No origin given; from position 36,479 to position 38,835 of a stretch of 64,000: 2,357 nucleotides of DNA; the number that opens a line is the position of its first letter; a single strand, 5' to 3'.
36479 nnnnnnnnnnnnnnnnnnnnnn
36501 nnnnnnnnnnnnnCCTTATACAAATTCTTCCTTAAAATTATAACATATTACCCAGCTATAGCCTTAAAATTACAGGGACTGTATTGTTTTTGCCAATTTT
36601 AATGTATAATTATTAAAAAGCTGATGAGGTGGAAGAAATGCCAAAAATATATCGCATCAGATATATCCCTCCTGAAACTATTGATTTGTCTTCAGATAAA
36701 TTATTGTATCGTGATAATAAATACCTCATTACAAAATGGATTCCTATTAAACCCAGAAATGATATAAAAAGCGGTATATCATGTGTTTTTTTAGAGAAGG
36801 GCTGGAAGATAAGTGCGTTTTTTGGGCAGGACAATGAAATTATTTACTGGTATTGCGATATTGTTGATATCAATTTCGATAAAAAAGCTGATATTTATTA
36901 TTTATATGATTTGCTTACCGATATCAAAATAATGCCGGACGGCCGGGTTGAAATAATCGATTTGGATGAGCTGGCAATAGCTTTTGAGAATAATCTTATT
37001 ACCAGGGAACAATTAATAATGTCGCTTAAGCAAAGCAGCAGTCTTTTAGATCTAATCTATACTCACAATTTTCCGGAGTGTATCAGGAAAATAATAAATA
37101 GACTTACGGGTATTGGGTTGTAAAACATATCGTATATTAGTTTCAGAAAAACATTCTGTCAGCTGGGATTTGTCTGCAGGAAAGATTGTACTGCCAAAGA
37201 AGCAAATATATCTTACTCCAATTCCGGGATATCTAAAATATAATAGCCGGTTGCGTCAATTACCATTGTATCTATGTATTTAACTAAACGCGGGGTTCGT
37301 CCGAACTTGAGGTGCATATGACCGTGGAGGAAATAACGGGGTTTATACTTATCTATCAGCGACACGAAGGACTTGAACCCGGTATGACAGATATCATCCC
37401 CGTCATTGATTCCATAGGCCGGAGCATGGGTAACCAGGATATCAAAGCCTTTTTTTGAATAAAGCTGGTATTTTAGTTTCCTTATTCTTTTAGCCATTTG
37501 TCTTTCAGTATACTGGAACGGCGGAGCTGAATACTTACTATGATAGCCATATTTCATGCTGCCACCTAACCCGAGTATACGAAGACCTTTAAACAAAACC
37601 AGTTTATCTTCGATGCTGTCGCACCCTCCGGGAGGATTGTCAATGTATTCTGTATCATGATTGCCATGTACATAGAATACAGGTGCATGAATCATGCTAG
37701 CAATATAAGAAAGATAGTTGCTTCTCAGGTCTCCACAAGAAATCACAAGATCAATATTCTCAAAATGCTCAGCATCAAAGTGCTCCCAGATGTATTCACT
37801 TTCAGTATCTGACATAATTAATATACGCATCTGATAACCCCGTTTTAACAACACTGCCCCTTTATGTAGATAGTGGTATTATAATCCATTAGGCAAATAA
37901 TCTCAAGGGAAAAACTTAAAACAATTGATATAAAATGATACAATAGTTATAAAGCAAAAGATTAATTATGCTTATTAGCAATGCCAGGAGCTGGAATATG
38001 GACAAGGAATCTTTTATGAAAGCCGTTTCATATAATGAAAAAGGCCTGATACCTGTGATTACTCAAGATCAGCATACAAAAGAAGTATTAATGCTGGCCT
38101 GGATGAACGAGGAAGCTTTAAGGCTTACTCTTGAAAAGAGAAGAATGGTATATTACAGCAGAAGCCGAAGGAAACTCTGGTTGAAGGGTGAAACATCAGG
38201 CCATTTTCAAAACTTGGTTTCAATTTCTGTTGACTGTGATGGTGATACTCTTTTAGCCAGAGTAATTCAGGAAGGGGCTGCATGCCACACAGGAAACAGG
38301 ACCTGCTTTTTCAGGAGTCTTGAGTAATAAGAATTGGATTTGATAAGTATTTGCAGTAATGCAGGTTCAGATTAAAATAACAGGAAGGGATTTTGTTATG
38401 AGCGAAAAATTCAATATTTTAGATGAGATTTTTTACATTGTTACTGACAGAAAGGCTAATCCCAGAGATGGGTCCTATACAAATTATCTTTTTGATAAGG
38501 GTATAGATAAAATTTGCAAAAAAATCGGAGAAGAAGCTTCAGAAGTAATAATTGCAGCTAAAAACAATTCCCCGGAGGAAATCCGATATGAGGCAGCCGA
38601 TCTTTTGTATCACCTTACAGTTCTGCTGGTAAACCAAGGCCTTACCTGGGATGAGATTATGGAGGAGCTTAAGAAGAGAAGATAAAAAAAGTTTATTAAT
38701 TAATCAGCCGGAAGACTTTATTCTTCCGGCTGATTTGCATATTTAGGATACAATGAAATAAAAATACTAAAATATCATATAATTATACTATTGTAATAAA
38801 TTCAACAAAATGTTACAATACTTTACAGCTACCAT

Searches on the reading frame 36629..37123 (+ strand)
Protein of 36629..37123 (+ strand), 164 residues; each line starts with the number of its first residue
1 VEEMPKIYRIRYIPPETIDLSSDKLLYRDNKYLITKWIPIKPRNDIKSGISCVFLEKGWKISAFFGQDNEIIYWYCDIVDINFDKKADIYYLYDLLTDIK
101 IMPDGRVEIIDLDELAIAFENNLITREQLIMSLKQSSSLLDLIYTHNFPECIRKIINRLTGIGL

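Call 91: search_protein_families(library=pfam, proteins=[window:36629-37123:+], max_evalue=0.001)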
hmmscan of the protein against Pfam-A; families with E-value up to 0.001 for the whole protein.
window:36629-37123:+ (164 aa): 1 family
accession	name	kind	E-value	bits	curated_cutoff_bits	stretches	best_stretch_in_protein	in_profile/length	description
PF04167.18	DUF402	-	1.1e-14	54.7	23.9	1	49-115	3-68/68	Protein of unknown function (DUF402)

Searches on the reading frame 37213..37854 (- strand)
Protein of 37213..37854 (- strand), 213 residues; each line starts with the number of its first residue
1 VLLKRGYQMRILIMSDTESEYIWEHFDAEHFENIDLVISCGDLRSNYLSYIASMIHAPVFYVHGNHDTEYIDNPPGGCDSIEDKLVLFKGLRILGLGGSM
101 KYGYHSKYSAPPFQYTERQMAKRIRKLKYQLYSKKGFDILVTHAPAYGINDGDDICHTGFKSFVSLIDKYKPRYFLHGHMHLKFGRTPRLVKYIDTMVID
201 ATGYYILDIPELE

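Call 91: search_protein_families(library=pfam, proteins=[window:37213-37854:-], max_evalue=0.001)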
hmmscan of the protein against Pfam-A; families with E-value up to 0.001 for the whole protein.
window:37213-37854:- (213 aa): 2 families
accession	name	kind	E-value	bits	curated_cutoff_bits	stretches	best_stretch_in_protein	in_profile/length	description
PF00149.33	Metallophos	-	6.3e-12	46.8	21.5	1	9-181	1-189/191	Calcineurin-like phosphoesterase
PF12850.12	Metallophos_2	-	3.6e-09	37.3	27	1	9-182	1-118/154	Calcineurin-like phosphoesterase superfamily domain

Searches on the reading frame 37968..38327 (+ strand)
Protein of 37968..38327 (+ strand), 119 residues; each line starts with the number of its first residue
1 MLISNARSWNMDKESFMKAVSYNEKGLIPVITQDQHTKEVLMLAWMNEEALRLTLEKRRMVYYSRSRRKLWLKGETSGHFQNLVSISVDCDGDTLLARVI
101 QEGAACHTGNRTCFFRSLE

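Call 91: search_protein_families(library=pfam, proteins=[window:37968-38327:+], max_evalue=0.001)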
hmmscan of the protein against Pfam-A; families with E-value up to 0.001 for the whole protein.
window:37968-38327:+ (119 aa): 1 family
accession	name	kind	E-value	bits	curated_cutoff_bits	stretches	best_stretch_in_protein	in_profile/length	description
PF01502.23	PRA-CH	-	3.2e-36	123.5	27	1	42-115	1-74/74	Phosphoribosyl-AMP cyclohydrolase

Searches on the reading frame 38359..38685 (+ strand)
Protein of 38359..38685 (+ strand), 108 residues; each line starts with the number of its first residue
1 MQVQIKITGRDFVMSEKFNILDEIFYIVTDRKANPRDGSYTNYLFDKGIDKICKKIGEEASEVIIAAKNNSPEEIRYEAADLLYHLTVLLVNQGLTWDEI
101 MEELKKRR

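Call 91: search_protein_families(library=pfam, proteins=[window:38359-38685:+], max_evalue=0.001)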
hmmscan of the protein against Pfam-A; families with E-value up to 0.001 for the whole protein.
window:38359-38685:+ (108 aa): 2 families
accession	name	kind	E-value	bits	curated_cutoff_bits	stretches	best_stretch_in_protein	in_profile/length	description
PF01503.22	PRA-PH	-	1.8e-24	86.4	21.3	1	28-107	8-85/86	Phosphoribosyl-ATP pyrophosphohydrolase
PF03819.22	MazG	-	0.00017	22.2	22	1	51-100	5-58/74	MazG nucleotide pyrophosphohydrolase domain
